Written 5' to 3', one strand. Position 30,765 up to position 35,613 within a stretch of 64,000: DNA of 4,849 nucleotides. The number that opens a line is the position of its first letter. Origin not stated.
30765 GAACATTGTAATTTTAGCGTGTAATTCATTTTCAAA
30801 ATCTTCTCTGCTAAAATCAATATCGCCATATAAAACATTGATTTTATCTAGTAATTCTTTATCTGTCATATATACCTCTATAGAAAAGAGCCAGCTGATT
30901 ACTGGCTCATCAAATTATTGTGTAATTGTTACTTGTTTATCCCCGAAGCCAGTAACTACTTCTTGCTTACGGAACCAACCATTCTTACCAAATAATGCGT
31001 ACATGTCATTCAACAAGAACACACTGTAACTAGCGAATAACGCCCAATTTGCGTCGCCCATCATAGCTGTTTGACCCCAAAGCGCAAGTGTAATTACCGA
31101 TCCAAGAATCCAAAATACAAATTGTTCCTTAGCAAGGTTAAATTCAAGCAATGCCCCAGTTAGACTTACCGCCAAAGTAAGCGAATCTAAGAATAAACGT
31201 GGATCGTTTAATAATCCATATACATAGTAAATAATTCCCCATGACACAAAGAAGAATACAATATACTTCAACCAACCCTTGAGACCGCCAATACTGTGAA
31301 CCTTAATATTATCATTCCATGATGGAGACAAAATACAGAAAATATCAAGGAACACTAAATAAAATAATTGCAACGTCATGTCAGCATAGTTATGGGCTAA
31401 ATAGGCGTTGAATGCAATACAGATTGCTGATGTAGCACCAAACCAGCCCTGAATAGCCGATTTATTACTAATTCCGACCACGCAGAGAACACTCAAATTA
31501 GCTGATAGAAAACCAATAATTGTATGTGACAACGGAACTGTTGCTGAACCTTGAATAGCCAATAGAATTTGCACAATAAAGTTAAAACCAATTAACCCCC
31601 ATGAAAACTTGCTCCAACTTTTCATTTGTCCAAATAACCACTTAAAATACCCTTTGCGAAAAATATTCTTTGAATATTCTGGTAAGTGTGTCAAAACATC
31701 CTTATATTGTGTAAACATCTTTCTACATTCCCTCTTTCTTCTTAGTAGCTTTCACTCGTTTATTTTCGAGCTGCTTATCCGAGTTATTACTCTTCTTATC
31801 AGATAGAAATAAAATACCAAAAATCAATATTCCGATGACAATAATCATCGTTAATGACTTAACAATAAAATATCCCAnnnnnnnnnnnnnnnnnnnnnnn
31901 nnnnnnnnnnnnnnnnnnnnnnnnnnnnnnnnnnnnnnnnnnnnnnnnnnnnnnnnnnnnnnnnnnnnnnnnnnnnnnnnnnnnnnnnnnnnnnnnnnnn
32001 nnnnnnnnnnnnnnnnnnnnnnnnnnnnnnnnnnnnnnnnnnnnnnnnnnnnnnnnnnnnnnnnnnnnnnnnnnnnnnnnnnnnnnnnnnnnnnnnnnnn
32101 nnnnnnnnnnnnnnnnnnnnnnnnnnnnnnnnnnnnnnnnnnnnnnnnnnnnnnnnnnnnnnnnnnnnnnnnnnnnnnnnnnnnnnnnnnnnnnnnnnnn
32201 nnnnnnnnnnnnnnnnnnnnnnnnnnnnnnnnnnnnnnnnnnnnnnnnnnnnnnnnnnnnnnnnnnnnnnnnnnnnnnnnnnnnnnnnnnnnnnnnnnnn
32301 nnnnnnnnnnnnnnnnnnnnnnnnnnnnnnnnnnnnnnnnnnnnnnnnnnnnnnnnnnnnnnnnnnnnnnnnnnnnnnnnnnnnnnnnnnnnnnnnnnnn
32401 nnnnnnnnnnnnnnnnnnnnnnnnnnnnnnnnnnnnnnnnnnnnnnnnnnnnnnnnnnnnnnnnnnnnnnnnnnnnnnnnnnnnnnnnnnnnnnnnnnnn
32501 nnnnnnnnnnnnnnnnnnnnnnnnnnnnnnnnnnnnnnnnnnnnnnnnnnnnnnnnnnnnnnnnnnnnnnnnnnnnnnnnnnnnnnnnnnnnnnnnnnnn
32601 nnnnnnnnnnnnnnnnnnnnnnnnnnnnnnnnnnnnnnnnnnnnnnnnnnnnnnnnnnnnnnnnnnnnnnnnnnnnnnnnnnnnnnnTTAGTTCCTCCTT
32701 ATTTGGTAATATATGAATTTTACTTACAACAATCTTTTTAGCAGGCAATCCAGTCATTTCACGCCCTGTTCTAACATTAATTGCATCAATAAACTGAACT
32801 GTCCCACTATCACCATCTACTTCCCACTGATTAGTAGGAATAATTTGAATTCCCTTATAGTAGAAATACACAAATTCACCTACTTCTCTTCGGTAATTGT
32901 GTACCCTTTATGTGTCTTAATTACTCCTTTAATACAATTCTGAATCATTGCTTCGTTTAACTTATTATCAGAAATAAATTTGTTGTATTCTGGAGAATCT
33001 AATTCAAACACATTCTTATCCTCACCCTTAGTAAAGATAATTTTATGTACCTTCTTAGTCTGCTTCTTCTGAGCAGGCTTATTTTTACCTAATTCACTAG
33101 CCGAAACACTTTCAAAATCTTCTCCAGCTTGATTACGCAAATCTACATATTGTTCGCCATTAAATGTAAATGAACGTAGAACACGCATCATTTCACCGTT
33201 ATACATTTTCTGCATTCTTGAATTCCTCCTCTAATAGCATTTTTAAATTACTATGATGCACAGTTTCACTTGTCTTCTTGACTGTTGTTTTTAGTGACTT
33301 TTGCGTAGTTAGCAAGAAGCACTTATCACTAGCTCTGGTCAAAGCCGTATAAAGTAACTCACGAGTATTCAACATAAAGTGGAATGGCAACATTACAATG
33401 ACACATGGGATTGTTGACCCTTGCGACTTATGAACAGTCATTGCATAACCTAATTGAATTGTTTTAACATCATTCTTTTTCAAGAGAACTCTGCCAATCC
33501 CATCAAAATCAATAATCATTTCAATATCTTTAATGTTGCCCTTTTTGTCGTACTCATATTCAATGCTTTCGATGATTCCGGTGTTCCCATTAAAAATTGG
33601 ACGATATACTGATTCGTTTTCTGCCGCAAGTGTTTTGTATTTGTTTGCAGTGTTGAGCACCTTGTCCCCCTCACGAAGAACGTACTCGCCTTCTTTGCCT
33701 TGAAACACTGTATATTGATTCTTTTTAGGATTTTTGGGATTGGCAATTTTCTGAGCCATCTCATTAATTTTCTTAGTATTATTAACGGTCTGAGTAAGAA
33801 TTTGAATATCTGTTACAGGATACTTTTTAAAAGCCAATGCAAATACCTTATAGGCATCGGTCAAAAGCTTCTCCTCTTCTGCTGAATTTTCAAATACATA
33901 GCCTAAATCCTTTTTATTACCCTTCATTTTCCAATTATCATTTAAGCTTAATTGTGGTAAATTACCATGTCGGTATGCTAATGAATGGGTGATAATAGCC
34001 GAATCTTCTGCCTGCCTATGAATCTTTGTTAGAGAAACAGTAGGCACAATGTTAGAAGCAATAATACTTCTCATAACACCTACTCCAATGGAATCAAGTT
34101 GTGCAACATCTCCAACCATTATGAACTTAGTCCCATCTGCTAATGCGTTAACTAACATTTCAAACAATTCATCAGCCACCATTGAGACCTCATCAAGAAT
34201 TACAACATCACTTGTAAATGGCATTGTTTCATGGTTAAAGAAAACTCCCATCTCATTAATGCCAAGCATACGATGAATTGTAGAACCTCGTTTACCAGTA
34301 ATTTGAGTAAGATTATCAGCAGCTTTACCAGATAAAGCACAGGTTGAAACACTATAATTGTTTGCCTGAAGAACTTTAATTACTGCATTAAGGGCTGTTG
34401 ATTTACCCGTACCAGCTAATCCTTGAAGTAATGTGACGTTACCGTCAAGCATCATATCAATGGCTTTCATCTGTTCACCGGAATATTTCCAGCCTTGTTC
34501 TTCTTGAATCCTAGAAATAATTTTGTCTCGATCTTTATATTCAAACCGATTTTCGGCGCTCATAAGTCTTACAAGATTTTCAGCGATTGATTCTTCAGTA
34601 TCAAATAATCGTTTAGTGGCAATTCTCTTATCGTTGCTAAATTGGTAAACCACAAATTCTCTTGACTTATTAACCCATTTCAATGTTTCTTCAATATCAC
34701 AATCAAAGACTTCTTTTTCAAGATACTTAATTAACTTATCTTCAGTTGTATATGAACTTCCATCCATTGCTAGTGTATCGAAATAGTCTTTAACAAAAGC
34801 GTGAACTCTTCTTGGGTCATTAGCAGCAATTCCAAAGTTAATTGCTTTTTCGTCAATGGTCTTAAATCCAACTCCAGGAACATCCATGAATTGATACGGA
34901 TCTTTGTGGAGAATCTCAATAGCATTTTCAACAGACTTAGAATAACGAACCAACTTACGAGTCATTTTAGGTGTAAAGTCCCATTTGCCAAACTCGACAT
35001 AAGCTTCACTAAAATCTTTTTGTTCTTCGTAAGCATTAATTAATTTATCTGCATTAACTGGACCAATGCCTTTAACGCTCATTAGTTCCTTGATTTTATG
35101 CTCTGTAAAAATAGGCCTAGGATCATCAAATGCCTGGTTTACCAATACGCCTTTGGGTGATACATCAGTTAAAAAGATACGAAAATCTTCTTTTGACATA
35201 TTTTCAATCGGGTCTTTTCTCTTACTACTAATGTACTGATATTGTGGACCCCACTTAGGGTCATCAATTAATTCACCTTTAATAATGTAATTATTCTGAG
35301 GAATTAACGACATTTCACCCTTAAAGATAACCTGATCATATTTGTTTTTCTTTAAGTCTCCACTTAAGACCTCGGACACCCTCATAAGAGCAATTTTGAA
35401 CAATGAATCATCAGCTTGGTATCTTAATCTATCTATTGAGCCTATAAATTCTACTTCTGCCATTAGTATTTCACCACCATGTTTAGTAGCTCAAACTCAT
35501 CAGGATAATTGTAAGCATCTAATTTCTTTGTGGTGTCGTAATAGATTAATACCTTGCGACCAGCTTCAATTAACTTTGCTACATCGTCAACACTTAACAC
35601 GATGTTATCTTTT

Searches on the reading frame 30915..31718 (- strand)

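Call 77: search_protein_families(library=pfam, proteins=[window:30915-31718:-], max_evalue=0.001)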
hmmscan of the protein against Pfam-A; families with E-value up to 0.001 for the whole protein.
window:30915-31718:- (267 aa): 1 family
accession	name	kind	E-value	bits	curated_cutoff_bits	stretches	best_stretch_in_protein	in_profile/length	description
PF04973.17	NMN_transporter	-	1.2e-22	81.2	27.3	1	67-243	2-171/175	Nicotinamide mononucleotide transporter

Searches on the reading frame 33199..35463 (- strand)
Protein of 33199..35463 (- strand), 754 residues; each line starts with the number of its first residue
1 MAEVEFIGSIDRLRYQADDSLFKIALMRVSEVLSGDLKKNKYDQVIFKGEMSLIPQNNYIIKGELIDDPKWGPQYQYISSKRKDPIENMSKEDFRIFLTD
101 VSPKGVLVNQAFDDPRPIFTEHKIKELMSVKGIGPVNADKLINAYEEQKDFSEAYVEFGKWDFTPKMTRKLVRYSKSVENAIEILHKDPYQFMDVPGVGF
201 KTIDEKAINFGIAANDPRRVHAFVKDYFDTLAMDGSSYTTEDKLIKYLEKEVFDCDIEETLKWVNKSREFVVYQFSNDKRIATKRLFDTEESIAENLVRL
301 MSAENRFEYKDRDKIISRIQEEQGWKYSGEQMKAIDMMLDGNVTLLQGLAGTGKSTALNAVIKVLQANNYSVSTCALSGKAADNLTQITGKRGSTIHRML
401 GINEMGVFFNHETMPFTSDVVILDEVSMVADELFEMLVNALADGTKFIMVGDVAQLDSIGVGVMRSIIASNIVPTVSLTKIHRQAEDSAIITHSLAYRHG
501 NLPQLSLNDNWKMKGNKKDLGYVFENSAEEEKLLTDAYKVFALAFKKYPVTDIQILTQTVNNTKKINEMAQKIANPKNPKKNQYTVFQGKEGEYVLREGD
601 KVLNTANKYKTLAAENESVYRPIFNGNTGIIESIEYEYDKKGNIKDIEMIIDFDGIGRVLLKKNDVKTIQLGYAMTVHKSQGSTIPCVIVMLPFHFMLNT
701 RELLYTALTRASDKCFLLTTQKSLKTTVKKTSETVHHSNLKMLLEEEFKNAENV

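Call 12: search_protein_families(library=pfam, proteins=[window:33199-35463:-])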
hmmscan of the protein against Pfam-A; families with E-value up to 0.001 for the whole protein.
window:33199-35463:- (754 aa): 14 families
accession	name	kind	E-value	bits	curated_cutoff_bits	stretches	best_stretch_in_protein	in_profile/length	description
PF13604.12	AAA_30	-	5.6e-36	124.5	27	1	327-503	2-174/191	AAA domain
PF13245.12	AAA_19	-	2.4e-26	92.9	25.1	1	331-460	1-133/134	AAA domain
PF13538.12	UvrD_C_2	-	5.3e-15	55.5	27.4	1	672-717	2-51/52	UvrD-like helicase C-terminal domain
PF14490.11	HHH_RecD2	-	7.3e-15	55.1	27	1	147-238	1-92/92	ATP-dependent RecD2 DNA helicase HHH domain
PF01443.25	Viral_helicase1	-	7.7e-11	42.7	21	1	672-718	178-227/228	Viral superfamily 1 RNA helicase core domain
PF18335.7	SH3_13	-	7.9e-10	38.8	41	1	566-639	1-55/65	ATP-dependent RecD-like DNA helicase SH3 domain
PF23139.1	OB_YrrC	-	1.5e-08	34.9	27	1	5-84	3-75/76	ATP-dependent DNA helicase YrrC, OB-fold domain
PF05970.20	PIF1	-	2.5e-08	34.3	25.9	1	337-518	12-194/223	PIF1-like helicase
PF13086.12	AAA_11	-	2.5e-07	31.2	27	1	330-386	5-69/257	AAA domain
PF14520.12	HHH_5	-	5.4e-06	27.2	27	0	125-154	2-32/57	Helix-hairpin-helix domain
PF02562.22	PhoH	-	2.9e-05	24.1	27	0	417-459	119-161/205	PhoH-like protein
PF13555.12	AAA_29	-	6.3e-05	23.1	27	1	333-369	15-50/61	P-loop containing region of AAA domain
PF03193.22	RsgA_GTPase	-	8.1e-05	23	30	1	328-381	93-146/174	RsgA GTPase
PF13401.12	AAA_22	-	0.00025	21.8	27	1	342-452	6-123/130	AAA domain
